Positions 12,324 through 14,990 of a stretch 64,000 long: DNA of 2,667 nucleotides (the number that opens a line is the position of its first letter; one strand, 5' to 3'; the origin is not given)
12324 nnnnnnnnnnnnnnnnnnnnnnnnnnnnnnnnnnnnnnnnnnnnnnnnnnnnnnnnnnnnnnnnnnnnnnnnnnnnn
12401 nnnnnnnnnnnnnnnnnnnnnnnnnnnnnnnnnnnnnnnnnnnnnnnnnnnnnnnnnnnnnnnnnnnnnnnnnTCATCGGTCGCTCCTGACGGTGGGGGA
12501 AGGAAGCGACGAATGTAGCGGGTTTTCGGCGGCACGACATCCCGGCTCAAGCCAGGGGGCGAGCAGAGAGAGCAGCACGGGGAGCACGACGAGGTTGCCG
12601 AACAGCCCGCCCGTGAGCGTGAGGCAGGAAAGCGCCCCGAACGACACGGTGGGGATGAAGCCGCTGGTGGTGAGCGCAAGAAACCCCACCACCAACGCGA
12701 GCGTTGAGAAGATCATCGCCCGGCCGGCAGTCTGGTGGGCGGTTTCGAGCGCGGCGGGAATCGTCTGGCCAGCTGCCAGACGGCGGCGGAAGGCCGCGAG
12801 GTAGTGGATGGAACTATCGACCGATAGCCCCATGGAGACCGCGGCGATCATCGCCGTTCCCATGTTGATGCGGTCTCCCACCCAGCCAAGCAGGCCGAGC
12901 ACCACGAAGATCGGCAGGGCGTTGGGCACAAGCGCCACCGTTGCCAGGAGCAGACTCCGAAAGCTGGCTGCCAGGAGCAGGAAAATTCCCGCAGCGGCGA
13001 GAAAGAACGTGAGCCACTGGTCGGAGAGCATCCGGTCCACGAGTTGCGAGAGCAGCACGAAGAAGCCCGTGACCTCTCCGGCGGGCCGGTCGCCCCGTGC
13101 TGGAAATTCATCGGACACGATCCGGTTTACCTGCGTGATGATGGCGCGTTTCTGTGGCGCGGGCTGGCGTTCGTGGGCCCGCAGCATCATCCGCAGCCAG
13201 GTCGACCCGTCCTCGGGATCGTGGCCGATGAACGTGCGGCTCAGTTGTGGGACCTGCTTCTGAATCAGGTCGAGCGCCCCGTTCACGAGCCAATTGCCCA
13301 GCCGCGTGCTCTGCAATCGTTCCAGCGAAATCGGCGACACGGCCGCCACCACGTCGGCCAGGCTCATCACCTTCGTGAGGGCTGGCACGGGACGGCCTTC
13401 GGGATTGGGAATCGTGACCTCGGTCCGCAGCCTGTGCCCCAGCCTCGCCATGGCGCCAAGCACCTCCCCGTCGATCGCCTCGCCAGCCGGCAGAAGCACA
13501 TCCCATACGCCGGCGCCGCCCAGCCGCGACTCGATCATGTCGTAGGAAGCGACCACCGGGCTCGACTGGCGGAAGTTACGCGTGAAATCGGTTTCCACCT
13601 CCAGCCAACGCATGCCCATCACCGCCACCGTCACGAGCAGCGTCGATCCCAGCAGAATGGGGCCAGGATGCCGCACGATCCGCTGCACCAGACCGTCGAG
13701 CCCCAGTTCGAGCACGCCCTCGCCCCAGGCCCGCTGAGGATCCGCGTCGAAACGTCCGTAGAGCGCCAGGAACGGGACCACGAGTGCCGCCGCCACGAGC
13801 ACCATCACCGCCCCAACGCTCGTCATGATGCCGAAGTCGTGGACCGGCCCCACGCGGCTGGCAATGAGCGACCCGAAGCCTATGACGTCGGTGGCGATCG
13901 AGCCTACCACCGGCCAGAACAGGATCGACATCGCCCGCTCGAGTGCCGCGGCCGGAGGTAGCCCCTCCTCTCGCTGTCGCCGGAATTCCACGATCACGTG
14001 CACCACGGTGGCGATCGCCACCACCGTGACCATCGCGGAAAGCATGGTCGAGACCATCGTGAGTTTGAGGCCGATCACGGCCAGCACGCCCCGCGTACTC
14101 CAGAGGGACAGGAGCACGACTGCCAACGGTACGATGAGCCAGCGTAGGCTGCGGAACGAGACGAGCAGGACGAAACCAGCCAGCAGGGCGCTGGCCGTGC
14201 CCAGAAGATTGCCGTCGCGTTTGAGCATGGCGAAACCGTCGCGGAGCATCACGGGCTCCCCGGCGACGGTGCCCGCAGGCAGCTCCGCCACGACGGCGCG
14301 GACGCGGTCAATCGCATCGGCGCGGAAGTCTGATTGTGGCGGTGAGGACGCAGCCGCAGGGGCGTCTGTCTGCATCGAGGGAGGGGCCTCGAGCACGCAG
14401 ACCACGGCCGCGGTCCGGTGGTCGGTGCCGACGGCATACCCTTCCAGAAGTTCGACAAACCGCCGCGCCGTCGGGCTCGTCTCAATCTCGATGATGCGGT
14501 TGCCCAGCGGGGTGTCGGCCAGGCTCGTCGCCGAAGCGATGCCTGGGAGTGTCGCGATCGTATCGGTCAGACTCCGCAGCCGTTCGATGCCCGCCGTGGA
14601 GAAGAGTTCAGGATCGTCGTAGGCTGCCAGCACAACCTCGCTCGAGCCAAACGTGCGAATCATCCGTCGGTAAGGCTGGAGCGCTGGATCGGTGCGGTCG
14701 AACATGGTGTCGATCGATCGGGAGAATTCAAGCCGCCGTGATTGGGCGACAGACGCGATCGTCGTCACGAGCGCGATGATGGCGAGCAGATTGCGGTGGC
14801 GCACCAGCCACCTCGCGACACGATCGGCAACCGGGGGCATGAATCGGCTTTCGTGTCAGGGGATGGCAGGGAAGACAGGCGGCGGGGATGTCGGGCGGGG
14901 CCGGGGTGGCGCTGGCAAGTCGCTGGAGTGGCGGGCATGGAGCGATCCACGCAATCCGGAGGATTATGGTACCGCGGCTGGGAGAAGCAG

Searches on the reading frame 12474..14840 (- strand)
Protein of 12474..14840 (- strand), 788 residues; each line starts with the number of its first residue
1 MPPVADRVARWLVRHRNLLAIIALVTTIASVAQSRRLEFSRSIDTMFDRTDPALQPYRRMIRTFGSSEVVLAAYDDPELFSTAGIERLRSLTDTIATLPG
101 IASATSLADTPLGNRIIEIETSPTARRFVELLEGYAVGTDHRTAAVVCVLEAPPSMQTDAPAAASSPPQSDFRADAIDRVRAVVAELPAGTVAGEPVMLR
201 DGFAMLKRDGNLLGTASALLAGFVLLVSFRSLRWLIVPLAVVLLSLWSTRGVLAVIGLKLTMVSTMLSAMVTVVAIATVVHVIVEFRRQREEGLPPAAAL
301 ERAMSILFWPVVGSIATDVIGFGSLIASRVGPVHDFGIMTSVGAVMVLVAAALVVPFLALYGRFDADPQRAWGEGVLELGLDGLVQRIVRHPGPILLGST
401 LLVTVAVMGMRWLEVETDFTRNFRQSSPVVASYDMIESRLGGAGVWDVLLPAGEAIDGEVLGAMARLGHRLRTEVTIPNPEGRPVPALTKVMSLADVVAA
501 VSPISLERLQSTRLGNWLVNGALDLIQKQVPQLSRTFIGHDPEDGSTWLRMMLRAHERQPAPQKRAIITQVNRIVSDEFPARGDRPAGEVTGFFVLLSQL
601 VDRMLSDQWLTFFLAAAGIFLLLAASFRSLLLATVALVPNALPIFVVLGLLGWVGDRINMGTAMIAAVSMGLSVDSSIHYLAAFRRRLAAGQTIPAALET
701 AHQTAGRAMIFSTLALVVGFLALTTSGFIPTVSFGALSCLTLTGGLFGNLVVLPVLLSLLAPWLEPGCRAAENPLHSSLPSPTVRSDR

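Call 77: search_protein_families(library=pfam, proteins=[window:12474-14840:-], max_evalue=0.00001)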
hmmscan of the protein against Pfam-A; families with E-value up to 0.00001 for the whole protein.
window:12474-14840:- (788 aa): 1 family
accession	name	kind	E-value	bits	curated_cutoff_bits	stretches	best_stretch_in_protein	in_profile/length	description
PF03176.21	MMPL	-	1.2e-25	90.6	20.5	2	169-374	99-316/333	MMPL family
